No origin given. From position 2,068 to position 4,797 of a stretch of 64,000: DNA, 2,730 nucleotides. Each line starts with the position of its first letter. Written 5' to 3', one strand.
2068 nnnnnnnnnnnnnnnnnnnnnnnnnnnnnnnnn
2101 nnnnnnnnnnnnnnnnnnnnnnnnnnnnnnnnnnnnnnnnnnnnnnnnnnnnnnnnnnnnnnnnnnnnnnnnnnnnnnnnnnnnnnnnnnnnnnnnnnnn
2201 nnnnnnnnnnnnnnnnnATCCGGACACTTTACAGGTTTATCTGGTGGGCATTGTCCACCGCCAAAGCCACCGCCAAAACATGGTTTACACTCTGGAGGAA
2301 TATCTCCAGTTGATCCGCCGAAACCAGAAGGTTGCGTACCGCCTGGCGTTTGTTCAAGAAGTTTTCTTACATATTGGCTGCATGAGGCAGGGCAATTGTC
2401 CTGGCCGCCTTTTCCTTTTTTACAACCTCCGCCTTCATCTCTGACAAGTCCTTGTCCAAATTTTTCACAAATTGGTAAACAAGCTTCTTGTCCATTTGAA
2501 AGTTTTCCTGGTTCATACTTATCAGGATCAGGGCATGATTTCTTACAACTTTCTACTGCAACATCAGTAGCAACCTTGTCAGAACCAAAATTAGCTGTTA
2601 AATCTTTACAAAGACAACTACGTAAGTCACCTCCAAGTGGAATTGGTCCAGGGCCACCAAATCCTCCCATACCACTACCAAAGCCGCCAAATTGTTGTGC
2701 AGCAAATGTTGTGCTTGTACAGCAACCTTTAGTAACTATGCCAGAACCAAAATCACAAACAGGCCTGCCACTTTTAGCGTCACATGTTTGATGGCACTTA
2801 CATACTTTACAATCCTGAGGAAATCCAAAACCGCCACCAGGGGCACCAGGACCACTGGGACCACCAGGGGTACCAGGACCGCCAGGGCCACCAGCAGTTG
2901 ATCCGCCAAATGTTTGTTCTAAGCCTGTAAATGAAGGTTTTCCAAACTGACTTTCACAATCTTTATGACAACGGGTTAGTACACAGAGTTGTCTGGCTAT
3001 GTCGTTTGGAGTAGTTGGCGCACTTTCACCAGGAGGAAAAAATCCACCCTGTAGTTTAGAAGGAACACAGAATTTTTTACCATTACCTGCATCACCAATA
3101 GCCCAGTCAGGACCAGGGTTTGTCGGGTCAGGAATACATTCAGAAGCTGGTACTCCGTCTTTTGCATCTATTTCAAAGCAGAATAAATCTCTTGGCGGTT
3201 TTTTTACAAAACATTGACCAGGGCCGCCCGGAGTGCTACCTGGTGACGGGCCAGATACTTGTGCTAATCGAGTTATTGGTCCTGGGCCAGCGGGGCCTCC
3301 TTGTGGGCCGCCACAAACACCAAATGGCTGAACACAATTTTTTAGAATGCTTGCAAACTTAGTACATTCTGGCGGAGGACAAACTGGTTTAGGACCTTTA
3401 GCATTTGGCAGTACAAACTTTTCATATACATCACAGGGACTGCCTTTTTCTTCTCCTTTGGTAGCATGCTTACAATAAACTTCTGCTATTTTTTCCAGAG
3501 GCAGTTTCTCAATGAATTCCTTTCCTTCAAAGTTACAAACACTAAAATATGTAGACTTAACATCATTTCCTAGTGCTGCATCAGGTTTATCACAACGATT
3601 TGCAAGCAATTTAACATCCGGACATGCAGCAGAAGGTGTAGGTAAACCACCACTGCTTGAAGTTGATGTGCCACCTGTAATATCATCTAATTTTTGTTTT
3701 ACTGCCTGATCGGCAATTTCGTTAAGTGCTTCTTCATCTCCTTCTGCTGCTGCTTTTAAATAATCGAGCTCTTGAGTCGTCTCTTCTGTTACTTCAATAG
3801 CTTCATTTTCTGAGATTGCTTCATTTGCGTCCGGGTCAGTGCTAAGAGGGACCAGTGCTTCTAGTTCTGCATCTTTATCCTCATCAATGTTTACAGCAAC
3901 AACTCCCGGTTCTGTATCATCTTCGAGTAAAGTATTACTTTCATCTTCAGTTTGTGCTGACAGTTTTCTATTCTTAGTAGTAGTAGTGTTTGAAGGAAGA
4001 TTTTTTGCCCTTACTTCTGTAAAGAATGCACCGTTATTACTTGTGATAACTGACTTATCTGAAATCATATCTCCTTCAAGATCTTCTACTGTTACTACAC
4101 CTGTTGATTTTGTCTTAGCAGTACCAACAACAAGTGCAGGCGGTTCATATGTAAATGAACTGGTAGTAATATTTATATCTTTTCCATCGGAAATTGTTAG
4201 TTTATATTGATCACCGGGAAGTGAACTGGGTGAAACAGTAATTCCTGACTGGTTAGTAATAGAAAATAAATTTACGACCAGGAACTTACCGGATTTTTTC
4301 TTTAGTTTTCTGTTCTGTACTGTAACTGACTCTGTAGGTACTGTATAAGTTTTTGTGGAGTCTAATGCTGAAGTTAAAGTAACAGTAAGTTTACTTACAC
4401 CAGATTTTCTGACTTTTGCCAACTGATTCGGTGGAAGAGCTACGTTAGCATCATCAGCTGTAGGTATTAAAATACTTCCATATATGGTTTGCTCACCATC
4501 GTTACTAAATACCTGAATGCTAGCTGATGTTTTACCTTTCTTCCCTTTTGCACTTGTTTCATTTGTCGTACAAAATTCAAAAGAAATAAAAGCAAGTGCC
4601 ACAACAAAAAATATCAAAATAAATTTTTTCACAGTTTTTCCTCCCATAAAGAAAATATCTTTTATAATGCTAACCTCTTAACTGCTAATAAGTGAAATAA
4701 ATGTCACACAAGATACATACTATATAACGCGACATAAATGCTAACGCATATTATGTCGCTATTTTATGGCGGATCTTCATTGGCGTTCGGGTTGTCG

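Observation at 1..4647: Tandem paralogous genes for secreted cysteine-rich proteins with near-identical N-terminal modules and a hyper-repetitive C-terminal region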

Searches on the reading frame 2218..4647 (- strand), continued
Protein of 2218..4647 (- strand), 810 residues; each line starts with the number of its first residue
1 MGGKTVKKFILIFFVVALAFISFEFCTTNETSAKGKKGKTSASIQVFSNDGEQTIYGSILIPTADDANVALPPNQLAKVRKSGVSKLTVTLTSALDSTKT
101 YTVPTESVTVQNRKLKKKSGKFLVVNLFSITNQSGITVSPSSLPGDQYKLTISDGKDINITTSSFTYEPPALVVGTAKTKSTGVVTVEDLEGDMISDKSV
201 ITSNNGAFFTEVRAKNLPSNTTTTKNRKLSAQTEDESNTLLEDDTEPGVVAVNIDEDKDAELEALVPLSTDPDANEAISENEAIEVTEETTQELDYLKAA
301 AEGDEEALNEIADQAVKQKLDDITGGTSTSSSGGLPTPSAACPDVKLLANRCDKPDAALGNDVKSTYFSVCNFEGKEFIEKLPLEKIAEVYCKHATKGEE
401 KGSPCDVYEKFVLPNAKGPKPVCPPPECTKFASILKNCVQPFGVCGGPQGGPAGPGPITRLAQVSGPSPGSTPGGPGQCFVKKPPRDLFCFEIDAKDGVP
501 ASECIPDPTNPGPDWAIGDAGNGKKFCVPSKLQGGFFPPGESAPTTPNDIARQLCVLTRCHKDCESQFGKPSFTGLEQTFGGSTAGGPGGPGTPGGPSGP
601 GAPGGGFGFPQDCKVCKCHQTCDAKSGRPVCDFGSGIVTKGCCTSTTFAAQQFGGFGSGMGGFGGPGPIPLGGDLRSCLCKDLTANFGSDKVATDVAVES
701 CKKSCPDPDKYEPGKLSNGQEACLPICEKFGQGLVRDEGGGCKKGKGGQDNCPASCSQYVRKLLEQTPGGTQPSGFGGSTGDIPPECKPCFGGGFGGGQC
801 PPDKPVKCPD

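Call 86: fold_search(model_id=the predicted structure, library=viral)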
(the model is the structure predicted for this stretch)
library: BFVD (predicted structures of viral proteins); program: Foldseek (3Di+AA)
matches with E <= 10: 68; with E <= 0.001: 0
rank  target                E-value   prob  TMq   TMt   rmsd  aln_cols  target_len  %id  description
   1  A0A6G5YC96            5.0e-02  0.15  0.07  0.16  18.4       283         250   10  (no name in the UniProt tables at hand)
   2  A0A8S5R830            9.9e-02  0.25  0.07  0.25  14.1       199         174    8  BIG2 domain-containing protein (Fragment) [virus sp. ctee23]
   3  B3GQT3                2.1e-01  0.06  0.07  0.10  20.3       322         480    8  Glycoprotein C [Suid herpesvirus 1]
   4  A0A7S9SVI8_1          2.6e-01  0.08  0.07  0.06  20.9       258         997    8  (no name in the UniProt tables at hand)
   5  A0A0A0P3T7            5.3e-01  0.06  0.09  0.16  15.2       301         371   11  Uncharacterized protein [Los Azufres archaeal virus 2]
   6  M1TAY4                5.6e-01  0.04  0.07  0.09  18.5       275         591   12  (no name in the UniProt tables at hand)
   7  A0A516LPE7            6.6e-01  0.02  0.05  0.13  19.1       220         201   11  (no name in the UniProt tables at hand)
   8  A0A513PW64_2          7.7e-01  0.04  0.07  0.05  16.2       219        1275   13  Big-1 domain-containing protein [Vibrio phage 2 TSL-2019]
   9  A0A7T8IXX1            1.2e+00  0.04  0.07  0.05  19.7       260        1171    9  (no name in the UniProt tables at hand)
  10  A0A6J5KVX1            1.2e+00  0.01  0.06  0.04  23.3       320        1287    9  Uncharacterized protein [uncultured Caudovirales phage]
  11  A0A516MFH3            1.6e+00  0.03  0.07  0.10  17.2       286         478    8  (no name in the UniProt tables at hand)
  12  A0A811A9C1            1.8e+00  0.02  0.06  0.09  17.0       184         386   10  (no name in the UniProt tables at hand)
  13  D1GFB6                2.0e+00  0.08  0.06  0.20  15.5       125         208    8  Uncharacterized protein [Betafusellovirus yellowstonense]
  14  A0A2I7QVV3            2.0e+00  0.01  0.05  0.06  19.5       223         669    9  (no name in the UniProt tables at hand)
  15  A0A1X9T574            2.1e+00  0.03  0.07  0.14  21.2       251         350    8  Contractile protein-like motif protein [Ranid herpesvirus 3]
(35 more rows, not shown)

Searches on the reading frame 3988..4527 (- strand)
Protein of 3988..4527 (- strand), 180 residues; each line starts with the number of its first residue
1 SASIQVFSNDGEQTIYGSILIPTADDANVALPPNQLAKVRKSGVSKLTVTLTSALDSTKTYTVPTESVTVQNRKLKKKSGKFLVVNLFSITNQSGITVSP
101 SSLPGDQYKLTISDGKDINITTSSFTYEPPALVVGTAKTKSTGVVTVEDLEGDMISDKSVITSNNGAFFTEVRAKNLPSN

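Call 21: find_homologous_proteins(query=window:3988-4527:-, max_evalue=0.01)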
Query seq(180 aa) (180 aa): 3 proteins with E <= 0.01 among 183 candidates.
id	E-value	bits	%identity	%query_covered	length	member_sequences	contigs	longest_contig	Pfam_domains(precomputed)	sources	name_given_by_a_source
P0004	7.1e-88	310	85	100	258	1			-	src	-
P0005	1.3e-52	196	54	100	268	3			-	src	-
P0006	7.7e-43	164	53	86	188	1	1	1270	-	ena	-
